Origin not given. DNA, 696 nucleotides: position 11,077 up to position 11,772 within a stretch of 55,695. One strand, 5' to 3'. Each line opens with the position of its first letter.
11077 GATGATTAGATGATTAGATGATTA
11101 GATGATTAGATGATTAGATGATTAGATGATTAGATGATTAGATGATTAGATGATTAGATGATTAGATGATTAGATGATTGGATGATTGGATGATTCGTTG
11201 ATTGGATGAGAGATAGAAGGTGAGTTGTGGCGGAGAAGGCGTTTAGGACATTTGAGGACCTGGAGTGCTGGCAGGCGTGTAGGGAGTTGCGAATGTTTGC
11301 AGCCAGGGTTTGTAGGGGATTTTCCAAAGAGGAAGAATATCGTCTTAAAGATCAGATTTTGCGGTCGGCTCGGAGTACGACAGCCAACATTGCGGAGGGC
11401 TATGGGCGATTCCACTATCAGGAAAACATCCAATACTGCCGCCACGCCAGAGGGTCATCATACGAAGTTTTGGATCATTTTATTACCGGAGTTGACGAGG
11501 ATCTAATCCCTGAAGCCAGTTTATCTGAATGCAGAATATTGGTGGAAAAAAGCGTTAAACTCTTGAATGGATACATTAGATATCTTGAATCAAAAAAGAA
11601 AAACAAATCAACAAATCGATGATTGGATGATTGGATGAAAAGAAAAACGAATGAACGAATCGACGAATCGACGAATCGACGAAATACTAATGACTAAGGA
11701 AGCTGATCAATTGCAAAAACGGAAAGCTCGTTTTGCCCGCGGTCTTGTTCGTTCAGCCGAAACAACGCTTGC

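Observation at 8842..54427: Many intergenic spacers hold 7- or 8-nt tandem arrays drawn from a few unit families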

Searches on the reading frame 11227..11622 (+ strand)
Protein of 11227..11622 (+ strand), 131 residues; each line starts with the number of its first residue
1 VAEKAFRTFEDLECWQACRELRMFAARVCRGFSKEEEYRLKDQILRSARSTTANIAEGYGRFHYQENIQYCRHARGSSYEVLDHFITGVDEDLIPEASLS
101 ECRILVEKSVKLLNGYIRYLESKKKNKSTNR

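Call 10: search_protein_families(library=pfam, proteins=[window:11227-11622:+])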
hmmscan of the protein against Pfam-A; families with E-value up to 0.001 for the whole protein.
window:11227-11622:+ (131 aa): 1 family
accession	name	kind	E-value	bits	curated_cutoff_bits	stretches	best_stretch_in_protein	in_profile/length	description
PF05635.17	23S_rRNA_IVP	-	3.5e-25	88.7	33.8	1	10-115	1-106/106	23S rRNA-intervening sequence protein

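Call 58: find_related_loci(query=window:11227-11619:+, collection=viral_contigs, flank=1500)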
Query window:11227-11619:+ (131 aa) in viral_contigs; peptide patterns used: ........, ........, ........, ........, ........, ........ (x = any residue, [..] = any of these).
16 stretches matched a pattern, but none encodes a relative of the query by tblastn (E <= 1e-3).

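Call 66: search_protein_families(library=ncbifam, proteins=[window:11227-11622:+])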
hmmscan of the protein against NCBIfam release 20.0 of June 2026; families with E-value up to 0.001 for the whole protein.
window:11227-11622:+ (131 aa): 3 families
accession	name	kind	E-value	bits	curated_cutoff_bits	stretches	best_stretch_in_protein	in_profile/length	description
TIGR02436.1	TIGR02436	subfamily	1.4e-24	86.4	24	1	14-121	1-109/109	four helix bundle protein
NF008911.0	PRK12275.1-2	subfamily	5.9e-17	62.2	137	1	7-121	2-116/118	hypothetical protein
NF008912.0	PRK12275.1-6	subfamily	6.4e-17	61.7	124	1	8-125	2-116/117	hypothetical protein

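Call 74: search_protein_families(library=padloc, proteins=[window:11227-11622:+], max_evalue=0.01)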
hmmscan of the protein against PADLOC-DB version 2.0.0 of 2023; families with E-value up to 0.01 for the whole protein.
window:11227-11622:+ (131 aa): 0 families

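Call 75: search_protein_families(library=phrogs, proteins=[window:11227-11622:+], max_evalue=0.001)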
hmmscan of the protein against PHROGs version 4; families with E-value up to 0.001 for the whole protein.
window:11227-11622:+ (131 aa): 0 families
